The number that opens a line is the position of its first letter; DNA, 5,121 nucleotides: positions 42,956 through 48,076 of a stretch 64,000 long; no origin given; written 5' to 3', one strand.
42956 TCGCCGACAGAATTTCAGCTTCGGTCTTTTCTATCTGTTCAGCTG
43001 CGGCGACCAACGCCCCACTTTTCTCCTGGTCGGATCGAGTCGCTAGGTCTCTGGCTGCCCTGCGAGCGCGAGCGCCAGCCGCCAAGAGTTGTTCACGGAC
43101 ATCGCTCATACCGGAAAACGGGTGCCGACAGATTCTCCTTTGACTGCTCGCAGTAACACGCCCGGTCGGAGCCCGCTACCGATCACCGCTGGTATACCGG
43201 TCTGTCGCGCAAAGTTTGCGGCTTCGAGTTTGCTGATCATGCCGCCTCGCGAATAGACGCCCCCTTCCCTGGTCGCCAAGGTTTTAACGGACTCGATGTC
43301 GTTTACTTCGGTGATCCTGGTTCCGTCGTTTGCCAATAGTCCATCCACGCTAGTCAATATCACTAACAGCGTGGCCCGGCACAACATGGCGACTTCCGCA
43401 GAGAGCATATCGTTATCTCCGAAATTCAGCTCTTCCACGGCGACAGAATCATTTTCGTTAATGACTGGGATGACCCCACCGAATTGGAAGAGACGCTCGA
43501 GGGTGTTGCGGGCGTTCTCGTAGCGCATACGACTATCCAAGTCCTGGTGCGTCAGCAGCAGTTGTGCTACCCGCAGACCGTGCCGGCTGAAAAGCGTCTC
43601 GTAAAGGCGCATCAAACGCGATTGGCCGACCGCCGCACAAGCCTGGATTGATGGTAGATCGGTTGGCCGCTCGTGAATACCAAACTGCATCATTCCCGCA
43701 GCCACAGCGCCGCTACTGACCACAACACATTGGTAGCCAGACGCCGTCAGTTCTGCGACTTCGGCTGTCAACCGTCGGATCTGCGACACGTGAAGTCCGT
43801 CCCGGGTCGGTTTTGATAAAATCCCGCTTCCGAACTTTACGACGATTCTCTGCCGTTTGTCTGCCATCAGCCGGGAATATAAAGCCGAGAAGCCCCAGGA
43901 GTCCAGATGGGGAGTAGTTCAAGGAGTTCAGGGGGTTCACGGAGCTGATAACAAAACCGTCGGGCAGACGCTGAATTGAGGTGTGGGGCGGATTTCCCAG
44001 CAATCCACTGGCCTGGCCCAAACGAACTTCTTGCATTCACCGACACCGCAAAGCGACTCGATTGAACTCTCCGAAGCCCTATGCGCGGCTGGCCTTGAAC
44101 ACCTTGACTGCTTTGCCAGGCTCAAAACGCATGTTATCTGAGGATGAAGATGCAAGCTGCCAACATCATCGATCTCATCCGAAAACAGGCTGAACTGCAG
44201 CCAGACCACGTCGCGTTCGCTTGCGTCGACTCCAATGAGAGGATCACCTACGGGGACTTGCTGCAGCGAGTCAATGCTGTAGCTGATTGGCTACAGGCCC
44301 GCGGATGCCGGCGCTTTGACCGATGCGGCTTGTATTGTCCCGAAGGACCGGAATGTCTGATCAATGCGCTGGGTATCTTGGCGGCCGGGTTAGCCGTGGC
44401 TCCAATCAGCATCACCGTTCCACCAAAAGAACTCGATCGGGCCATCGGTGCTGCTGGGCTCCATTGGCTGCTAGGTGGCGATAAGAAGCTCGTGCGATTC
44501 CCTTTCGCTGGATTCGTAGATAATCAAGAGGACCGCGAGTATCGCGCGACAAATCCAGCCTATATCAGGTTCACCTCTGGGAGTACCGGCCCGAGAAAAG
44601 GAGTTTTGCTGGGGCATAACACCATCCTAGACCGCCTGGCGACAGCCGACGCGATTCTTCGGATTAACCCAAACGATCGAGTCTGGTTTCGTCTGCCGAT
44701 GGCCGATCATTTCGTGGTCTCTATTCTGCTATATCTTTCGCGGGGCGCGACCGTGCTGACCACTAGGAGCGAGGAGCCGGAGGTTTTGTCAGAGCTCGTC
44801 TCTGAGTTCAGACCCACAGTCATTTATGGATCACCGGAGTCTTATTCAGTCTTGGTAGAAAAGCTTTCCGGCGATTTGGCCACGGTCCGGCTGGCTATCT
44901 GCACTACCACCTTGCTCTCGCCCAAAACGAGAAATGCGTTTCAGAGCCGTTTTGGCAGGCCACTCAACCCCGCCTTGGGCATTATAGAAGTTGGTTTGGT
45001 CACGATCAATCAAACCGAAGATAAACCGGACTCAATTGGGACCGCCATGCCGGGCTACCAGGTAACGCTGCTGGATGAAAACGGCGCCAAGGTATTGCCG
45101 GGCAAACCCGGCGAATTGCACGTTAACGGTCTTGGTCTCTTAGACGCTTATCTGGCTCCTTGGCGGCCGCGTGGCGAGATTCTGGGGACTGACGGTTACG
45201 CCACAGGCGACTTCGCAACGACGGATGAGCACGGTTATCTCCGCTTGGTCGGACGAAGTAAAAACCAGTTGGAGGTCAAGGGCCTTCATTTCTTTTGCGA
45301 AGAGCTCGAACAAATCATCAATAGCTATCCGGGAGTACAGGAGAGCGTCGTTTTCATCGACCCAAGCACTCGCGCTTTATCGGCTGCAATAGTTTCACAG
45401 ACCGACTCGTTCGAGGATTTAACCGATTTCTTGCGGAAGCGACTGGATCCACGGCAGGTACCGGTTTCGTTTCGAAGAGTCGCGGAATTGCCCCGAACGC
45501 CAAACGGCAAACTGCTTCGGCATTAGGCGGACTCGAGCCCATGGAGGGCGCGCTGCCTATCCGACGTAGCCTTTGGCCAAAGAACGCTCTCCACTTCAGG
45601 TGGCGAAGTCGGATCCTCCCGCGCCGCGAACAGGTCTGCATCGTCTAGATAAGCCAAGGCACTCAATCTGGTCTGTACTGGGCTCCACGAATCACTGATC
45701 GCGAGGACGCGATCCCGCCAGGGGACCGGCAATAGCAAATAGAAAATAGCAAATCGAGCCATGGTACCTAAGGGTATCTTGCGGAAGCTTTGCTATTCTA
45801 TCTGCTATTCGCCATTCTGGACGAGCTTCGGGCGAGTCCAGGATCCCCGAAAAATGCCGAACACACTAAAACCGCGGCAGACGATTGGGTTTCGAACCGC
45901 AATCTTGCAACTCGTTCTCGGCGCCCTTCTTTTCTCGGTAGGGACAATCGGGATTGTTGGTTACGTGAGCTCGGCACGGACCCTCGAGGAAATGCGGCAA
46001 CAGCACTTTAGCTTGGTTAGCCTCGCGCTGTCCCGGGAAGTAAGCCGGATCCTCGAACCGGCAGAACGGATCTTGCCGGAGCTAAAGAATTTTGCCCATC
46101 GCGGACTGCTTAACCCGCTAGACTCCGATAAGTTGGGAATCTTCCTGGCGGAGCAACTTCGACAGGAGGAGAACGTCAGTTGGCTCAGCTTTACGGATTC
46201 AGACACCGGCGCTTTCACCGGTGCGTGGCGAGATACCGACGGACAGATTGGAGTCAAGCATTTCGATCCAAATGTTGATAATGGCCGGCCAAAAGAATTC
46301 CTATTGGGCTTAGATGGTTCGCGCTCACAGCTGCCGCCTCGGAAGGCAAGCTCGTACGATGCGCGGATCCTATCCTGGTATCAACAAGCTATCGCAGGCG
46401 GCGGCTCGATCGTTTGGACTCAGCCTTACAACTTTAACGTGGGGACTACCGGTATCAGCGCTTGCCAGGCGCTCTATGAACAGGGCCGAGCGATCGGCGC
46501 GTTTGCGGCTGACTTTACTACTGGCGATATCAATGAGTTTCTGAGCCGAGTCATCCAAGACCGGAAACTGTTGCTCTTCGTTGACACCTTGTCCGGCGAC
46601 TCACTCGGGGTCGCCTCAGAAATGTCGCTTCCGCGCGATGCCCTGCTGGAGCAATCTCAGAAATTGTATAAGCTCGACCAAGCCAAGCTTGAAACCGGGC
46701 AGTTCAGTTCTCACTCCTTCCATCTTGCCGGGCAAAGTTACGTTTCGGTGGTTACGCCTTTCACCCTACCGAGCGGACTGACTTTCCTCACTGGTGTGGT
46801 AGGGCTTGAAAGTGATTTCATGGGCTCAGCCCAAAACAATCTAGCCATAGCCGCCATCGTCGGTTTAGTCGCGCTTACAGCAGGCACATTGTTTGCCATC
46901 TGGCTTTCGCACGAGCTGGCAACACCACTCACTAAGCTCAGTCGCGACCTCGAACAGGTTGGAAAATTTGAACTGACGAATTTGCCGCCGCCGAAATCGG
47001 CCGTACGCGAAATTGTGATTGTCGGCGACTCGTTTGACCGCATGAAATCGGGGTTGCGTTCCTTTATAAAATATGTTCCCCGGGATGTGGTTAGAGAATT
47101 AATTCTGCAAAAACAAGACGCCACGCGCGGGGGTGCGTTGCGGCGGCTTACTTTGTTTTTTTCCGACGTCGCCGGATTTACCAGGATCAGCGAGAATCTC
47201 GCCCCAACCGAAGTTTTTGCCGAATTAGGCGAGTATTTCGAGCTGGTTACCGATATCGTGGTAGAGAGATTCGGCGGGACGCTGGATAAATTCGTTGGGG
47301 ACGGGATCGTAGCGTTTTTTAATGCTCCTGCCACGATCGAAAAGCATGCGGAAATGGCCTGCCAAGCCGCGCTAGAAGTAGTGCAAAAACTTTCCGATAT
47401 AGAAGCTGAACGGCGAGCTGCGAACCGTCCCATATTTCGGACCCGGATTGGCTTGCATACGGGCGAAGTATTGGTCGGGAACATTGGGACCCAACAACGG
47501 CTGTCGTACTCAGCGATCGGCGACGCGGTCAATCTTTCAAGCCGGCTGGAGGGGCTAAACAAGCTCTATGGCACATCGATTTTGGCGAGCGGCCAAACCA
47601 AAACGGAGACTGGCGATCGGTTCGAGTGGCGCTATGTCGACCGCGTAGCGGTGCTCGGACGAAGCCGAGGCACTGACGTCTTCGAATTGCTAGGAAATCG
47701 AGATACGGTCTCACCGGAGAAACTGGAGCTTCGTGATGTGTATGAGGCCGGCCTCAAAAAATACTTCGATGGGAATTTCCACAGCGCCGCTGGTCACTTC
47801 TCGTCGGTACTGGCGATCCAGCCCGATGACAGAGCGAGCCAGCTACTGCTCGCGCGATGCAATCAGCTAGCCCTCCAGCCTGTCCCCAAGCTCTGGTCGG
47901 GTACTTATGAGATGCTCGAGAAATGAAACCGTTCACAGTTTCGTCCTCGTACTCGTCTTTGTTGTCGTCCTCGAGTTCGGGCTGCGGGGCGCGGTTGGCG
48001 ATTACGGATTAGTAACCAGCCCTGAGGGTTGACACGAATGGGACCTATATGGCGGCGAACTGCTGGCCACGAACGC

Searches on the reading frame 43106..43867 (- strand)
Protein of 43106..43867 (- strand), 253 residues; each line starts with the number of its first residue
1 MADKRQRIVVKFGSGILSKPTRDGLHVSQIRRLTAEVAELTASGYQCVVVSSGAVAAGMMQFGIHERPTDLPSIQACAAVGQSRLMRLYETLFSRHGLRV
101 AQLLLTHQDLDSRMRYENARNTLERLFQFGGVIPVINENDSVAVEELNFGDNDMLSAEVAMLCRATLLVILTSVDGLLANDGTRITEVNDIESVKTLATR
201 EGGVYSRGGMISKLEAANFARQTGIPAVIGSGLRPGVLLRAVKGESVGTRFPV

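Call 75: search_protein_families(library=pfam, proteins=[window:43106-43867:-], max_evalue=0.001)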
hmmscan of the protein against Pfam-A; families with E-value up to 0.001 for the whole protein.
window:43106-43867:- (253 aa): 1 family
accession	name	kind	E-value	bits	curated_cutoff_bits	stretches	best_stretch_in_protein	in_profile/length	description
PF00696.33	AA_kinase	-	6.8e-41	141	24.9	1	6-230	1-233/234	Amino acid kinase family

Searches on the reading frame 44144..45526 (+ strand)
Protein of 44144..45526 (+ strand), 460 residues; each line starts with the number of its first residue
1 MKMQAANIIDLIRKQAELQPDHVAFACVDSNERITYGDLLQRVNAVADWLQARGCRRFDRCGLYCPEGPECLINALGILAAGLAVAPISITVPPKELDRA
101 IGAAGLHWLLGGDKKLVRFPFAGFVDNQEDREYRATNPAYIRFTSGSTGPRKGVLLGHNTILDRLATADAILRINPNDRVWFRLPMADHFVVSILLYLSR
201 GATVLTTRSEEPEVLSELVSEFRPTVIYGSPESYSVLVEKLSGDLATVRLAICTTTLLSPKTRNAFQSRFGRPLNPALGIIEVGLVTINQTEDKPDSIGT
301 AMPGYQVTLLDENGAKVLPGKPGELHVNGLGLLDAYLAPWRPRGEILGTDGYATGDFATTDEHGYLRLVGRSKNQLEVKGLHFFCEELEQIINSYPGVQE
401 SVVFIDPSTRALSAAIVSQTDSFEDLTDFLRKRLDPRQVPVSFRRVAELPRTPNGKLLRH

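Call 75: search_protein_families(library=pfam, proteins=[window:44144-45526:+], max_evalue=0.001)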
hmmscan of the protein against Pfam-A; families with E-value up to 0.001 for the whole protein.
window:44144-45526:+ (460 aa): 2 families
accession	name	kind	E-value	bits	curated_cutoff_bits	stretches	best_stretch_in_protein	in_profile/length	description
PF00501.34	AMP-binding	-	1.8e-55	188.8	29.9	1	13-337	2-384/384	AMP-binding enzyme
PF13193.12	AMP-binding_C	-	1.2e-07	33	24.5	1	387-456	1-76/76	AMP-binding enzyme C-terminal domain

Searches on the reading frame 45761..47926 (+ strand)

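Call 76: search_protein_families(library=pfam, proteins=[window:45761-47926:+], max_evalue=0.001)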
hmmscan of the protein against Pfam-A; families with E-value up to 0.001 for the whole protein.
window:45761-47926:+ (721 aa): 3 families
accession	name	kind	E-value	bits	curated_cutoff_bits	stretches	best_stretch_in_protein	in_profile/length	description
PF00211.25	Guanylate_cyc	-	4.4e-18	66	21.9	1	462-634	8-173/183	Adenylate and Guanylate cyclase catalytic domain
PF22673.2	MCP-like_PDC_1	-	1.6e-07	32.1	27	1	189-257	41-111/113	Methyl-accepting chemotaxis protein-like, first PDC sensor domain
PF02743.24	dCache_1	-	6.5e-06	26.3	45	1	107-266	38-164/240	Cache domain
